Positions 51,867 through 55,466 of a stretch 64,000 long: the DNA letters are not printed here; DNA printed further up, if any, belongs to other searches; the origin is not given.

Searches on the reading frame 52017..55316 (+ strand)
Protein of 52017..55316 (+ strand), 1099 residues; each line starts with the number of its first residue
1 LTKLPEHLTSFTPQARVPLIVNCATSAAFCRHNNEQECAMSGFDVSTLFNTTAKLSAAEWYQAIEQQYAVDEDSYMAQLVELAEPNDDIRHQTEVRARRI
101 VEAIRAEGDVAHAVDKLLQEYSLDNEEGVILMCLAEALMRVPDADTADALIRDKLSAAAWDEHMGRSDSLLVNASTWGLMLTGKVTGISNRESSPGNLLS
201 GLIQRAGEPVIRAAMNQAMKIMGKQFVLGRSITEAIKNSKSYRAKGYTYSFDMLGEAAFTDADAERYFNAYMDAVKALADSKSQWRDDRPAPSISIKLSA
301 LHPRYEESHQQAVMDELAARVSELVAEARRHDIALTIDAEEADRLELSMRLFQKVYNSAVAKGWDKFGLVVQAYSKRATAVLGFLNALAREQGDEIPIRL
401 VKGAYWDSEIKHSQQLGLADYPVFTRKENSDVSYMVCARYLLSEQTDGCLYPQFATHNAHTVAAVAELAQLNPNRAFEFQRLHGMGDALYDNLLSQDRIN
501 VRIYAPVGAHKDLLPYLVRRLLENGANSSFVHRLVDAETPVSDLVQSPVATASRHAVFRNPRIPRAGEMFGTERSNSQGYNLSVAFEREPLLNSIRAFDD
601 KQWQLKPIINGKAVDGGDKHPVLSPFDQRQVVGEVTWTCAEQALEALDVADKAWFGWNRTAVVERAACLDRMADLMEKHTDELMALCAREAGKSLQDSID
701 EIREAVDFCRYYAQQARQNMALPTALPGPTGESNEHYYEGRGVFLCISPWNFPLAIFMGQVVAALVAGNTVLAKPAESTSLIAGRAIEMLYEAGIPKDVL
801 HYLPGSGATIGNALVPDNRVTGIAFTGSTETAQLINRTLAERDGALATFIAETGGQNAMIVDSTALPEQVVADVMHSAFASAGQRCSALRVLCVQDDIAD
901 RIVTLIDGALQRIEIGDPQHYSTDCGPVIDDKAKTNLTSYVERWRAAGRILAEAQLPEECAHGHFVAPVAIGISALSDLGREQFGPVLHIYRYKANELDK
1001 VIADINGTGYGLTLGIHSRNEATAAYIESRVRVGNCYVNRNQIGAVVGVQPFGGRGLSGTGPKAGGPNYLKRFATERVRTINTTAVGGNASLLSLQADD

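Call 7: search_protein_families(library=ncbifam, proteins=[window:52017-55316:+], max_evalue=0.00001)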
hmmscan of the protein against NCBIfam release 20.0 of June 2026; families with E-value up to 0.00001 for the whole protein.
window:52017-55316:+ (1099 aa): 42 families (the best 25 are shown)
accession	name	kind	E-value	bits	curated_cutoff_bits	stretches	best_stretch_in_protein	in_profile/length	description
NF008869.0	PRK11904.1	equivalog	0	1608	747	1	54-1096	7-1041/1042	bifunctional proline dehydrogenase/L-glutamate gamma-semialdehyde dehydrogenase PutA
NF008772.0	PRK11809.1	equivalog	0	1220.9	1750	1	61-1078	92-1111/1318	trifunctional transcriptional regulator/proline dehydrogenase/L-glutamate gamma-semialdehyde dehydrogenase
TIGR01238.1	D1pyr5carbox3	equivalog_domain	4.6e-215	714.9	485.2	1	568-1075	1-497/500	L-glutamate gamma-semialdehyde dehydrogenase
TIGR01237.1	D1pyr5carbox2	equivalog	1.6e-112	376.9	659.65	1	606-1077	34-505/511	L-glutamate gamma-semialdehyde dehydrogenase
NF002852.0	PRK03137.1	subfamily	1.6e-111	373.6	648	1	607-1077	39-508/514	L-glutamate gamma-semialdehyde dehydrogenase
NF006916.0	PRK09407.1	equivalog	5.6e-82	276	521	1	605-1076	21-487/526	succinic semialdehyde dehydrogenase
TIGR01236.1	D1pyr5carbox1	equivalog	2.6e-75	254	613.6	1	587-1078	14-516/533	L-glutamate gamma-semialdehyde dehydrogenase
NF006992.0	PRK09457.1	subfamily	1.4e-69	235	514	1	630-1060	26-450/487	succinylglutamate-semialdehyde dehydrogenase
NF010000.0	PRK13473.1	subfamily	5.6e-67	226.4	615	1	606-1061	4-453/475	aminobutyraldehyde dehydrogenase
NF042993.1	AlphKGSA_gudD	equivalog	7.1e-67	226.2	770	1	615-1064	16-463/481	alpha-ketoglutaric semialdehyde dehydrogenase GucD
TIGR01804.1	BADH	equivalog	6.5e-65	219.4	668.6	1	618-1064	13-455/467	betaine-aldehyde dehydrogenase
TIGR02299.1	HpaE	equivalog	9.5e-65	219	638.35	1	607-1065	3-461/488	5-carboxymethyl-2-hydroxymuconate semialdehyde dehydrogenase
NF050084.1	pip_6_carb_DH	equivalog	5.2e-64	216.9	730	1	624-1083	3-462/475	L-piperidine-6-carboxylate dehydrogenase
TIGR01780.1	SSADH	subfamily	3.6e-63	214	646.35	1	631-1064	9-436/448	succinate-semialdehyde dehydrogenase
TIGR03240.1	arg_catab_astD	equivalog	6.8e-63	213.1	579.3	1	610-1060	4-448/484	succinylglutamate-semialdehyde dehydrogenase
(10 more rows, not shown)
